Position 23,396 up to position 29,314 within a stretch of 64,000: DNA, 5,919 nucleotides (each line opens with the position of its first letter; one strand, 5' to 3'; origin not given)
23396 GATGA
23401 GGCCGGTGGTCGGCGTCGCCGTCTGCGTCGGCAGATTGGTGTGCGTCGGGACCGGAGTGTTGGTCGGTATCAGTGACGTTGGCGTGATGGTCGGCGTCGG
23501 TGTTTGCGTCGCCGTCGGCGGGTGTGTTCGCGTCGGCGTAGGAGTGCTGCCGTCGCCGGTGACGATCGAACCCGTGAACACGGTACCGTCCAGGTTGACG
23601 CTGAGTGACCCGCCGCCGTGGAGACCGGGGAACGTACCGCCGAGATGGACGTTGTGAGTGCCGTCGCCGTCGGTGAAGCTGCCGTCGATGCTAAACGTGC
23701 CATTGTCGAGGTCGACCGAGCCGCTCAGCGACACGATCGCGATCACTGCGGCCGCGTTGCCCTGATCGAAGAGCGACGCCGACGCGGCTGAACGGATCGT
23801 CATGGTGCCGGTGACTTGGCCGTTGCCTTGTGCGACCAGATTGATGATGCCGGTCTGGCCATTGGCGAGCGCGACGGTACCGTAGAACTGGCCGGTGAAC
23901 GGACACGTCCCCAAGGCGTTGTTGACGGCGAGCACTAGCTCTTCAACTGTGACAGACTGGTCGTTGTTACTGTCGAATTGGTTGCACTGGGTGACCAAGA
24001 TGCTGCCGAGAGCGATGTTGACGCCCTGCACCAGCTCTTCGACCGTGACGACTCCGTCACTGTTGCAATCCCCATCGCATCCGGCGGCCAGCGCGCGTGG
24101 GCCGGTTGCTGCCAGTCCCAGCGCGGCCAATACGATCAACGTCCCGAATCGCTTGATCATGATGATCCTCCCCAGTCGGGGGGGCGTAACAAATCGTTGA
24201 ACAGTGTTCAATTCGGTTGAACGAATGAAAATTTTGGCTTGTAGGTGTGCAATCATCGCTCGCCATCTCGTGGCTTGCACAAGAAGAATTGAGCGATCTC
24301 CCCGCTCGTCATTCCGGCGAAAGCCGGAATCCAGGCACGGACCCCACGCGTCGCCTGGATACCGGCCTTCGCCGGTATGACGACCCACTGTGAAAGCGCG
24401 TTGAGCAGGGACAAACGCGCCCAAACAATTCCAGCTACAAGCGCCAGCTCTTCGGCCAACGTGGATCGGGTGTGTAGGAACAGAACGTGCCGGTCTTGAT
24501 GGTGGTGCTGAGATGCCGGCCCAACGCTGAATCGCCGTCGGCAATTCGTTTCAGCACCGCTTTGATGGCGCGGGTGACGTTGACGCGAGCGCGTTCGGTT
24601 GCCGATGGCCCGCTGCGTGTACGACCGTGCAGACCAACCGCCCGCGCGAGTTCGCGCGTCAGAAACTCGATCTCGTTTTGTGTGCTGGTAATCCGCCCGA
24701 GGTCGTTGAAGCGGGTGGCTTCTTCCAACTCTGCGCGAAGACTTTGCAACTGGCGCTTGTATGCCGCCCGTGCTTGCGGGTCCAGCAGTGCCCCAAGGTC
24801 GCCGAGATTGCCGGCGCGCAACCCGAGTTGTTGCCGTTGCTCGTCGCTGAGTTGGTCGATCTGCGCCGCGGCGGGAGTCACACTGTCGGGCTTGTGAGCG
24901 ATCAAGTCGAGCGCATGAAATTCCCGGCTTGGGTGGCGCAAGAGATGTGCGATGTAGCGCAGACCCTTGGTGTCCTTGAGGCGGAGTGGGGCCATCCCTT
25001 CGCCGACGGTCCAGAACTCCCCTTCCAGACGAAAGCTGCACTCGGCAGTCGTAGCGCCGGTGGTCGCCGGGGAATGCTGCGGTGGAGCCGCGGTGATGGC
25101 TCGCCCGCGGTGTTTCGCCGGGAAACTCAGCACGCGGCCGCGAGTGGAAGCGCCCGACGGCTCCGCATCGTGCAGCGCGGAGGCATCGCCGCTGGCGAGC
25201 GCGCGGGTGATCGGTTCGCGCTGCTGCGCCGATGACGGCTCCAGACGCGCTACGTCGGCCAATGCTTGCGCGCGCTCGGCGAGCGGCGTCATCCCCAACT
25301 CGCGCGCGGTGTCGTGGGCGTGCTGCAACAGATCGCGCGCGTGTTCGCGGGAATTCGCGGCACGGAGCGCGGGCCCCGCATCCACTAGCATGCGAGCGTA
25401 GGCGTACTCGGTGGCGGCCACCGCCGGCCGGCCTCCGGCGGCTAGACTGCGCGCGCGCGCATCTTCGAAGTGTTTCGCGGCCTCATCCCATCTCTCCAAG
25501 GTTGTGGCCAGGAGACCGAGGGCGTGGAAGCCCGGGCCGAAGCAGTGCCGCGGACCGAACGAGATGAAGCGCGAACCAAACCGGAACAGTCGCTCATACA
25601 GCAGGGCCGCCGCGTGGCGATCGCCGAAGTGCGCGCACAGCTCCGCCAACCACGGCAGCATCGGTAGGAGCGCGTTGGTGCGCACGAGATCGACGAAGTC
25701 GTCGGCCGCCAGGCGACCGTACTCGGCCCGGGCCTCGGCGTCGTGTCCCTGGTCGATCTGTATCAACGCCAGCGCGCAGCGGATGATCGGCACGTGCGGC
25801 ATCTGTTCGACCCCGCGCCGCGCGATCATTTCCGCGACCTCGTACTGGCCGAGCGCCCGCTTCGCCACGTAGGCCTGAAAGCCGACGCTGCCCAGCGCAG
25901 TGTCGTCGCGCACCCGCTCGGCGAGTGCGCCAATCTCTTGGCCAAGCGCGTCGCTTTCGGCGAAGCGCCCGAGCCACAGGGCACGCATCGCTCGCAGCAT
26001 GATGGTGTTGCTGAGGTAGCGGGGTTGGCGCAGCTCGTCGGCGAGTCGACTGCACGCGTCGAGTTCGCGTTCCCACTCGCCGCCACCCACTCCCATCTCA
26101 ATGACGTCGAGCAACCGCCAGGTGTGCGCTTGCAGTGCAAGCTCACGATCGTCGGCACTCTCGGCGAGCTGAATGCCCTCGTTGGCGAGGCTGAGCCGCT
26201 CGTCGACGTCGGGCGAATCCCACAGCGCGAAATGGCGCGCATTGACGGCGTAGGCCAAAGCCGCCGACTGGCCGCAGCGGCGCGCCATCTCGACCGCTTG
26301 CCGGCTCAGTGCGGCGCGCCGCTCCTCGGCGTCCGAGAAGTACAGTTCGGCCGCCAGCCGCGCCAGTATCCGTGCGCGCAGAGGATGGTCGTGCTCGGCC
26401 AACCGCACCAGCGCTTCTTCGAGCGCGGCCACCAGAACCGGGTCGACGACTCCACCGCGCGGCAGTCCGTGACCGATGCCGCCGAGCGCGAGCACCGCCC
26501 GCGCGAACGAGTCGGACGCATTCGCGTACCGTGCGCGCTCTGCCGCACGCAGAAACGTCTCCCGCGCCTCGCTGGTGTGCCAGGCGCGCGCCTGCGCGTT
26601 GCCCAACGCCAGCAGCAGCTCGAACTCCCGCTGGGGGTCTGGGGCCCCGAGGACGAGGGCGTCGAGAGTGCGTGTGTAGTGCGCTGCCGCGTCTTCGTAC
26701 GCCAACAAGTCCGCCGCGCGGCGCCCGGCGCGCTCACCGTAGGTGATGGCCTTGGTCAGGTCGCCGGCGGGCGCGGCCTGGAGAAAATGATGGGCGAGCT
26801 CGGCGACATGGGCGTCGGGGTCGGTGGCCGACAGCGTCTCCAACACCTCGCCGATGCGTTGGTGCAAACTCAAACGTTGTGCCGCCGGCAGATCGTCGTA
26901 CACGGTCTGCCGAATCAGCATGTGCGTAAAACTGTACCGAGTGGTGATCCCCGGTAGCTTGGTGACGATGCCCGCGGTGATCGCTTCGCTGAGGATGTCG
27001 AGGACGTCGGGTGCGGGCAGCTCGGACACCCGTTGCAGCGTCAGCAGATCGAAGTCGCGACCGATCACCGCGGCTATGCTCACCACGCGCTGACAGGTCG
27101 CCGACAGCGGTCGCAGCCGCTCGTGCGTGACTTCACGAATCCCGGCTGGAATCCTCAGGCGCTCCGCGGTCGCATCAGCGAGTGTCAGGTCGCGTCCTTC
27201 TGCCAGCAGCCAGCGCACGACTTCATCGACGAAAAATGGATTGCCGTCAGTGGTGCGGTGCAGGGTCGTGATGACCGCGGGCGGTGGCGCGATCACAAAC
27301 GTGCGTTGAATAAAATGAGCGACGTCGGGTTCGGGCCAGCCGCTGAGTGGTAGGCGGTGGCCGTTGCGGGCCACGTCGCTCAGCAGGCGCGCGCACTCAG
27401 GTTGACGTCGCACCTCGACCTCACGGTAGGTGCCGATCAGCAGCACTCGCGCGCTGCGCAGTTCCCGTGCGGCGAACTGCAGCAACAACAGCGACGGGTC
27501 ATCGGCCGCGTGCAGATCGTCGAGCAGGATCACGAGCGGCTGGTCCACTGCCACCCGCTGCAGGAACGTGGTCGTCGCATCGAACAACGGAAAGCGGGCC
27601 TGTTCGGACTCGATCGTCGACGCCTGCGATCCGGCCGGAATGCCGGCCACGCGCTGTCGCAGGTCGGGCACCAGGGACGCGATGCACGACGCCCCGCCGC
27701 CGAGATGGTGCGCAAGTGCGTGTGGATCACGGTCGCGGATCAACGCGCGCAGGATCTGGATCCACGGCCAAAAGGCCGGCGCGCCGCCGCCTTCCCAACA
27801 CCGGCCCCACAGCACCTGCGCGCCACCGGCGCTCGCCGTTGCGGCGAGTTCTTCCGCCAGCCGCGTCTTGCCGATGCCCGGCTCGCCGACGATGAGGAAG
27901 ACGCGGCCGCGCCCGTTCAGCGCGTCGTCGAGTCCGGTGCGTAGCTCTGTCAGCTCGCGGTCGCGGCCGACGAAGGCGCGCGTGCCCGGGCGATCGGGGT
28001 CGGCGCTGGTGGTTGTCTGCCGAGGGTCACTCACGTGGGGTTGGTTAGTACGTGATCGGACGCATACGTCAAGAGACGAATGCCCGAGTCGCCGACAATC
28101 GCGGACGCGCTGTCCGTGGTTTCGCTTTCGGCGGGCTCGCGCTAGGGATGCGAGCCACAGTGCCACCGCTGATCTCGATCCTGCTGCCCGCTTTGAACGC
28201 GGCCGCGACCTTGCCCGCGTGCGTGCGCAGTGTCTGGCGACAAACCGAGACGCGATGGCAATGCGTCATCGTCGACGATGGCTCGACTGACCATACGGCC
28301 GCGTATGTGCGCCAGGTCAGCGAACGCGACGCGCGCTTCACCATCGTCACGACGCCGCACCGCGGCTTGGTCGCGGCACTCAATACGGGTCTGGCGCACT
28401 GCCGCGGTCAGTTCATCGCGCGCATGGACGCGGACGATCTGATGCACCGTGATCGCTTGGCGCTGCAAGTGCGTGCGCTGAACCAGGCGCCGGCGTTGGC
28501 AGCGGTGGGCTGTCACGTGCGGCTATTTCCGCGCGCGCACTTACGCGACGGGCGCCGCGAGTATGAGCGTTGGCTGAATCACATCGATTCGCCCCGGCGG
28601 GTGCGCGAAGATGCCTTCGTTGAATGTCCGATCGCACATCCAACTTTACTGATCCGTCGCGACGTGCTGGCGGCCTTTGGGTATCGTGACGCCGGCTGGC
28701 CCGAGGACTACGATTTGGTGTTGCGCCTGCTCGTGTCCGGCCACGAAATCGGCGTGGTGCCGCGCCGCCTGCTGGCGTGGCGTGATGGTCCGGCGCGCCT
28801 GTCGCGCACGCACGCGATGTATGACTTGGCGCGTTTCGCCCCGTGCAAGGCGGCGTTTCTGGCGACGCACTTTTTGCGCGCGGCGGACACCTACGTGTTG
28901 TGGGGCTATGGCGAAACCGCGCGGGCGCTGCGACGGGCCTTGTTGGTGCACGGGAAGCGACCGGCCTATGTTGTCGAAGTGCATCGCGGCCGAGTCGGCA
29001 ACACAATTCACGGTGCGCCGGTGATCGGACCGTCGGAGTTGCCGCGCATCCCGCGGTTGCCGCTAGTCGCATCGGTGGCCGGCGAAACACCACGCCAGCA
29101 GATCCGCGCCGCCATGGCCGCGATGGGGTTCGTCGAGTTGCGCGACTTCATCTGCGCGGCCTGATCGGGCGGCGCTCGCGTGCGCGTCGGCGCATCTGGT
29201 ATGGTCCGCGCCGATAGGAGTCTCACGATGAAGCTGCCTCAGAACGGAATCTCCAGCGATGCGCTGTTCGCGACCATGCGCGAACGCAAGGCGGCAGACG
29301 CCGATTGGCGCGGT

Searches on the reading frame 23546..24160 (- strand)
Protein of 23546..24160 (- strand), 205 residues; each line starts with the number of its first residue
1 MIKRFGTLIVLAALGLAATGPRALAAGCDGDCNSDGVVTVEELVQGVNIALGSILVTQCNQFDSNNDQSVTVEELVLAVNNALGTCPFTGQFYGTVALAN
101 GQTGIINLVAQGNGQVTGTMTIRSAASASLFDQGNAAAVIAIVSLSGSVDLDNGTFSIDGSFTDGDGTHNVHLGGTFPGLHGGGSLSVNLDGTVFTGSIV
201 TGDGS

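Call 22: find_homologous_proteins(query=window:23546-24160:-)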
Query seq(205 aa) (205 aa): 14 proteins with E <= 0.001 among 3312 candidates.
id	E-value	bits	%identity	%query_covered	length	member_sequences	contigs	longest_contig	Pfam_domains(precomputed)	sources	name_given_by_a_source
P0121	2.9e-17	81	59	39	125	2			-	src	-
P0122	4.9e-17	80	56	43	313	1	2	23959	-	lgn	-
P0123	2.7e-14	71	62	28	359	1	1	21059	-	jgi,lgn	jgi:hypothetical protein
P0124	6.7e-14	70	54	41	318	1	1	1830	-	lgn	-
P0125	3.2e-12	65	55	32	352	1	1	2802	-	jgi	jgi:hypothetical protein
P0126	3.9e-11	61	49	40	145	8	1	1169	PF00036.39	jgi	jgi:YVTN family beta-propeller protein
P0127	1.2e-10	60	53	35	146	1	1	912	-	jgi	-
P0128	7.8e-10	57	57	30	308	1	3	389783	-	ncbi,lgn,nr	ncbi:MAG: hypothetical protein HYR72_23415 [Deltaproteobacteria bacterium]|nr:hypothetical protein [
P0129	1.4e-9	56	54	29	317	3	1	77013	-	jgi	-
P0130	1.8e-9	56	44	42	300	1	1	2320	-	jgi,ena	-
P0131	4.9e-9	54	50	30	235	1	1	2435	PF00963.25,PF13202.13,PF00036.39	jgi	jgi:Cohesin domain/EF hand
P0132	1.1e-8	53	46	38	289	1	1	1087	-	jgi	jgi:hypothetical protein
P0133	1.8e-8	52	54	30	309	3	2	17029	-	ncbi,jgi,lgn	jgi:hypothetical protein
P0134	1.9e-6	46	53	30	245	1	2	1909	PF22494.4,PF10282.16,PF21783.3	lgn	-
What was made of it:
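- Tried and rejected: Homologues of the dockerin-like proteins (call 22).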

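Call 23: find_encoding_contigs(protein=P0122, flank=6000, max_places=3)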
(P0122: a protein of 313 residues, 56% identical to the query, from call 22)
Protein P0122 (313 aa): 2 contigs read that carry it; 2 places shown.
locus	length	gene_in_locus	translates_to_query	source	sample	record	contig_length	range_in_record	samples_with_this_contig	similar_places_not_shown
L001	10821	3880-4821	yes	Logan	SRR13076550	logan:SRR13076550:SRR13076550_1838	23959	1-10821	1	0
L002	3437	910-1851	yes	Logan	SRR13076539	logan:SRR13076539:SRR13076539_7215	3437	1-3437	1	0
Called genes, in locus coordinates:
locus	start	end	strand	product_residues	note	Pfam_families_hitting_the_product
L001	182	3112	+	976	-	PF13620:CarboxypepD_reg, PF13715:CarbopepD_reg_2, PF07715:Plug, PF00593:TonB_dep_Rec_b-barrel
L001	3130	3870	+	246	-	-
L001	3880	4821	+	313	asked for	-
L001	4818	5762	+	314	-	PF13948:DUF4215 (faint)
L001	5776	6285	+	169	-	-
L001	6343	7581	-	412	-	PF07396:Porin_O_P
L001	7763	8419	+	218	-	PF00378:ECH_1, PF16113:ECH_2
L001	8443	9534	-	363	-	PF00535:Glycos_transf_2, PF04138:GtrA_DPMS_TM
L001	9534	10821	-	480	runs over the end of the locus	PF13231:PMT_2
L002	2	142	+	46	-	?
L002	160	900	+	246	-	-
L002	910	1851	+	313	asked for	-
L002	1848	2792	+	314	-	PF13948:DUF4215 (faint)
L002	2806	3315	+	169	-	-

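Call 24: find_encoding_contigs(protein=P0123, flank=6000, max_places=3)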
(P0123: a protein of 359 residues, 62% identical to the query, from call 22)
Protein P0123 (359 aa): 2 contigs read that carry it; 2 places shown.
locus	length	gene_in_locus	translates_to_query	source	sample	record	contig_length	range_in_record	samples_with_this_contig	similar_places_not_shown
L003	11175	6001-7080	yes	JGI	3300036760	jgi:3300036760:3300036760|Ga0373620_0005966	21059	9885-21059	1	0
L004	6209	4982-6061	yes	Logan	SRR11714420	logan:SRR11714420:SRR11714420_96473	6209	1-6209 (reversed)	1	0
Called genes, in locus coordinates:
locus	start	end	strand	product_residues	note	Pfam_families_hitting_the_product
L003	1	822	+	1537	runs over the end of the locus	PF08450:SGL (faint)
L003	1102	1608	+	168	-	PF00293:NUDIX, PF14815:NUDIX_4 (weak)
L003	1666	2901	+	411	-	PF00282:Pyridoxal_deC, PF00266:Aminotran_5 (weak)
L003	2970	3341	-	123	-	PF00027:cNMP_binding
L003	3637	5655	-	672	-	-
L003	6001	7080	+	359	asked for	-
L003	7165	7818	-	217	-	PF01625:PMSR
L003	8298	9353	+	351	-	-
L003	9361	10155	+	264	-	PF02332:Phenol_Hydrox (weak), PF11266:Ald_deCOase (weak)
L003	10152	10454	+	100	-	-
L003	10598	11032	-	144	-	PF01243:PNPOx_N (weak)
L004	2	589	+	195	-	?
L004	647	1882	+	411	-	PF00282:Pyridoxal_deC, PF00266:Aminotran_5 (weak)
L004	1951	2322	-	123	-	PF00027:cNMP_binding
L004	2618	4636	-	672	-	-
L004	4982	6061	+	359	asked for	-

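Call 25: find_encoding_contigs(protein=P0128, flank=6000, max_places=3)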
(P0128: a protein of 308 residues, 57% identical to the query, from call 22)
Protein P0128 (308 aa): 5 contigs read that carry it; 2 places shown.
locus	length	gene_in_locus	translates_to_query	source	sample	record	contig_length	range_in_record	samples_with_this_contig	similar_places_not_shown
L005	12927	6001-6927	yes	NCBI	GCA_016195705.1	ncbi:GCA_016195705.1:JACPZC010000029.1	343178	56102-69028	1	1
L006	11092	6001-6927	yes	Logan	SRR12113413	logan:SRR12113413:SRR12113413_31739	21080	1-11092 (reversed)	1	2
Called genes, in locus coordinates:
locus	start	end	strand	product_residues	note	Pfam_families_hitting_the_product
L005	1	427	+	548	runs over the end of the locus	PF00512:HisKA, PF02518:HATPase_c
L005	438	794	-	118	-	PF18902:DUF5658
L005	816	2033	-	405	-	PF02515:CoA_transf_3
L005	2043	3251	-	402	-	PF02515:CoA_transf_3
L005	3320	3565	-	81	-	-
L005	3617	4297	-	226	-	-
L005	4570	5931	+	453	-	PF01839:FG-GAP (faint), PF13517:FG-GAP_3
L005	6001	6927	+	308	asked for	-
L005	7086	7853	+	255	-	-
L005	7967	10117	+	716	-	PF00082:Peptidase_S8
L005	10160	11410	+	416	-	PF00109:ketoacyl-synt, PF02801:Ketoacyl-synt_C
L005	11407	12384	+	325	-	PF01656:CbiA, PF02374:ArsA_ATPase, PF10609:ParA (weak), PF13614:AAA_31 (weak)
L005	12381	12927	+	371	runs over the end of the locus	PF02374:ArsA_ATPase, PF10609:ParA (faint), PF13614:AAA_31 (weak), PF01656:CbiA (weak)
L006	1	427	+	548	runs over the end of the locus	PF00512:HisKA, PF02518:HATPase_c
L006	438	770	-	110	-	PF18902:DUF5658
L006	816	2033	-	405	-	PF02515:CoA_transf_3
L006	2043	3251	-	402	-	PF02515:CoA_transf_3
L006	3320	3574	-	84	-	-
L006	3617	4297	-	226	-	-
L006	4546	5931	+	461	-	PF01839:FG-GAP (faint), PF13517:FG-GAP_3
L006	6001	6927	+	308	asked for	-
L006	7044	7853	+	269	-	-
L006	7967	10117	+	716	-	PF00082:Peptidase_S8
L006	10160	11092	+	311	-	?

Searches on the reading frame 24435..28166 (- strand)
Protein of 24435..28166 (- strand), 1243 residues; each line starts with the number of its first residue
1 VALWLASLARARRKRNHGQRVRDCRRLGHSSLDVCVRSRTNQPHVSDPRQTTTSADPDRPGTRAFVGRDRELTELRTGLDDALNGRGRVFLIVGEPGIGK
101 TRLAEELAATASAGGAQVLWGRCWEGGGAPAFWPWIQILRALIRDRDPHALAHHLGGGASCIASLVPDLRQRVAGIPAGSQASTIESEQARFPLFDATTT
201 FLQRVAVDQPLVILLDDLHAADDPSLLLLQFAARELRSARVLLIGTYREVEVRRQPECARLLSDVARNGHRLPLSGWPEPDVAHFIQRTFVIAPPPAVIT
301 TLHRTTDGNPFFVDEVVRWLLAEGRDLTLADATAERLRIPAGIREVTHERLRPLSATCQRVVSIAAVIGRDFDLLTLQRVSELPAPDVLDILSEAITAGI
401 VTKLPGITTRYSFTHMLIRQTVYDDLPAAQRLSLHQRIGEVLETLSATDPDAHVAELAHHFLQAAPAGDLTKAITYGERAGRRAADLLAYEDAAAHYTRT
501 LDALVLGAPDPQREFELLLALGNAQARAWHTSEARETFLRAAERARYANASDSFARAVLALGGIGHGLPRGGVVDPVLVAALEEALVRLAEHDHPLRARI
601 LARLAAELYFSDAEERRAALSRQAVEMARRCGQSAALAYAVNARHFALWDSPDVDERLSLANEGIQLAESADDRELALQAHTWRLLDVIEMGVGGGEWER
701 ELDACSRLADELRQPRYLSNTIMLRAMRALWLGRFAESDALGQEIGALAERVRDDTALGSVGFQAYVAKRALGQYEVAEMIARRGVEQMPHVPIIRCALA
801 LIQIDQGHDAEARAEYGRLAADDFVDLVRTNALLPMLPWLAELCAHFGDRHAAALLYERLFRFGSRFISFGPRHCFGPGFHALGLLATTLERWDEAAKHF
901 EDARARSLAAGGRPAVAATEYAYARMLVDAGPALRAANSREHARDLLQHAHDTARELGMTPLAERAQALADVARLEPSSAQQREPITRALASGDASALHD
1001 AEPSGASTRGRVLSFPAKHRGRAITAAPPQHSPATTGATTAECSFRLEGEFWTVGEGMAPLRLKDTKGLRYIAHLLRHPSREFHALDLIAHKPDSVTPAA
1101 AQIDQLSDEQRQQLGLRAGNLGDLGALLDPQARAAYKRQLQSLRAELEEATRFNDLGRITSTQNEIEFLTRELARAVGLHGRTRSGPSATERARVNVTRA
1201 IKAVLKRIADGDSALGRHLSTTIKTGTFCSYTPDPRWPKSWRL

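Call 7: search_protein_families(library=pfam, proteins=[window:24435-28166:-], max_evalue=0.01)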
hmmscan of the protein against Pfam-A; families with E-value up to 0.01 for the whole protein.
window:24435-28166:- (1243 aa): 4 families
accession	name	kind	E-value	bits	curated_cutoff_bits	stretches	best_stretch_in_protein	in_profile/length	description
PF13191.12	AAA_16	-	1.1e-25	91.5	32.6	1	65-244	2-167/167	AAA ATPase domain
PF13401.12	AAA_22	-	2.4e-06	28.3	27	1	87-249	5-125/130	AAA domain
PF20720.3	nSTAND3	-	0.00049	20.3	27.2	1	88-119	18-49/155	Novel STAND NTPase 3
PF13604.12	AAA_30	-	0.0024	18.1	27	0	81-245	12-123/191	AAA domain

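Call 16: search_protein_families(library=ncbifam, proteins=[window:24435-28166:-], max_evalue=0.01)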
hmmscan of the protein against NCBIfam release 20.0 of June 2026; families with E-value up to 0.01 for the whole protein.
window:24435-28166:- (1243 aa): 2 families
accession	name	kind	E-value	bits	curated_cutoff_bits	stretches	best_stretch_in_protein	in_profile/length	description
TIGR03903.1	TOMM_kin_cyc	equivalog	6.9e-54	183.2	705.75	1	58-670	476-1096/1267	TOMM system kinase/cyclase fusion protein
TIGR02928.1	TIGR02928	subfamily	0.001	18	181.3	1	64-110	16-63/366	orc1/cdc6 family replication initiation protein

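Call 30: find_related_loci(query=A3, collection=genome_contigs, flank=4000)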
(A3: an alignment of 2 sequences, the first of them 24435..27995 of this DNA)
Query A3 (1186 aa) in genome_contigs; peptide patterns used: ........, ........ (x = any residue, [..] = any of these).
439 stretches matched a pattern; 307 encode a relative of the query (tblastn E <= 1e-3); the best 80 are kept; 79 distinct loci.
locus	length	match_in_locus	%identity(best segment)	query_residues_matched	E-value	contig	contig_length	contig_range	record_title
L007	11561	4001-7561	53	6-1186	0e+0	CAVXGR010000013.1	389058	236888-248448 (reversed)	MAG: uncultured delta proteobacterium isolate MFD02416.bin.1.411 genome assembly, contig: contig_43363, whole genome sho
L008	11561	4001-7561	53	6-1186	0e+0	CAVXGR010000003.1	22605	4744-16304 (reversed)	MAG: uncultured delta proteobacterium isolate MFD02416.bin.1.411 genome assembly, contig: contig_22086, whole genome sho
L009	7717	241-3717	47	7-1186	0e+0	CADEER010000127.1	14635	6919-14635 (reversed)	uncultured bacterium isolate Bacteria sp. RBC016 genome assembly, contig: MAG016_127, whole genome shotgun sequence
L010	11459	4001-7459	47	3-1184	0e+0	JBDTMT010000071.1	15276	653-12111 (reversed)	MAG: bacterium isolate cluster3_bin.132 NODE_15207_length_15276_cov_7.474870, whole genome shotgun sequence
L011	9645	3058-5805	47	1-924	0e+0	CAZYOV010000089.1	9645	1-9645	MAG TPA_asm: uncultured Dehalococcoidia bacterium isolate binchicken_co85_35 genome assembly, contig: NODE_3402_length_9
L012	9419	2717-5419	46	1-909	0e+0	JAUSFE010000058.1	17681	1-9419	MAG: Dehalococcoidia bacterium isolate E14_maxbin.284_sub E14_k141_781914, whole genome shotgun sequence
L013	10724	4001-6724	46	1-912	0e+0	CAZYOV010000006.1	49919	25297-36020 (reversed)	MAG TPA_asm: uncultured Dehalococcoidia bacterium isolate binchicken_co85_35 genome assembly, contig: NODE_412_length_49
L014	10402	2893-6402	58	2-1184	0e+0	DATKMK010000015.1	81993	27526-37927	MAG TPA_asm: Candidatus Binatia bacterium isolate SMAG_U14709 k141_4254824, whole genome shotgun sequence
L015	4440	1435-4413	43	3-1036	0e+0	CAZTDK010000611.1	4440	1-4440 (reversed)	MAG TPA_asm: uncultured Candidatus Binatia bacterium isolate binchicken_co54_374 genome assembly, contig: NODE_38342_len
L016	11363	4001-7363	40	8-1186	0e+0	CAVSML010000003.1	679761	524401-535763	MAG: uncultured Actinomycetes bacterium isolate MFD04935.bin.2.72 genome assembly, contig: contig_3007, whole genome sho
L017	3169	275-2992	44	1-912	0e+0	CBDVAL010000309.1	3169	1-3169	MAG TPA_asm: uncultured bacterium isolate SRR22302371_metabat2_88 genome assembly, contig: ERZ26661859.39315, whole geno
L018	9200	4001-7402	40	8-1186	0e+0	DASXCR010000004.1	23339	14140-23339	MAG TPA_asm: Solirubrobacteraceae bacterium isolate SMAG_U5065 k141_2711311, whole genome shotgun sequence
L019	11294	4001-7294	41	8-1186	0e+0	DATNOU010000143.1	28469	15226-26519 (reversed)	MAG TPA_asm: Gaiellaceae bacterium isolate SMAG_U11539 k141_712107, whole genome shotgun sequence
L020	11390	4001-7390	39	4-1178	0e+0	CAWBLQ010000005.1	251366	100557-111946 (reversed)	MAG: Candidatus Binataceae bacterium isolate MFD02248.bin.1.59 genome assembly, contig: contig_25067, whole genome shotg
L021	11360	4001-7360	39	4-1186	0e+0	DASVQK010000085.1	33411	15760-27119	MAG TPA_asm: Thermoleophilaceae bacterium isolate SMAG_U3206 k141_38364, whole genome shotgun sequence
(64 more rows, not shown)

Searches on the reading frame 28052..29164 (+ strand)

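Call 7: search_protein_families(library=pfam, proteins=[window:28052-29164:+], max_evalue=0.01)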
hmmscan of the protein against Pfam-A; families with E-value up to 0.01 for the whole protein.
window:28052-29164:+ (370 aa): 5 families
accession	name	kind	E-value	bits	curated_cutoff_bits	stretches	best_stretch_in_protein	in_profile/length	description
PF00535.33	Glycos_transf_2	-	1.1e-32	113.7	23.3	1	42-206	1-164/168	Glycosyl transferase family 2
PF13641.12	Glyco_tranf_2_3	-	1.1e-15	58.8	27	1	38-240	1-208/230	Glycosyltransferase like family 2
PF10111.15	Glyco_tranf_2_2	-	2.3e-09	37.6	27.3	1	66-241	27-214/276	Glycosyltransferase like family 2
PF13632.12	Glyco_trans_2_3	-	0.0022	18.3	27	1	122-247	2-126/198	Glycosyl transferase family group 2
PF13704.12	Glyco_tranf_2_4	-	0.0088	16.9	27.5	0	51-136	4-89/98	Glycosyl transferase family 2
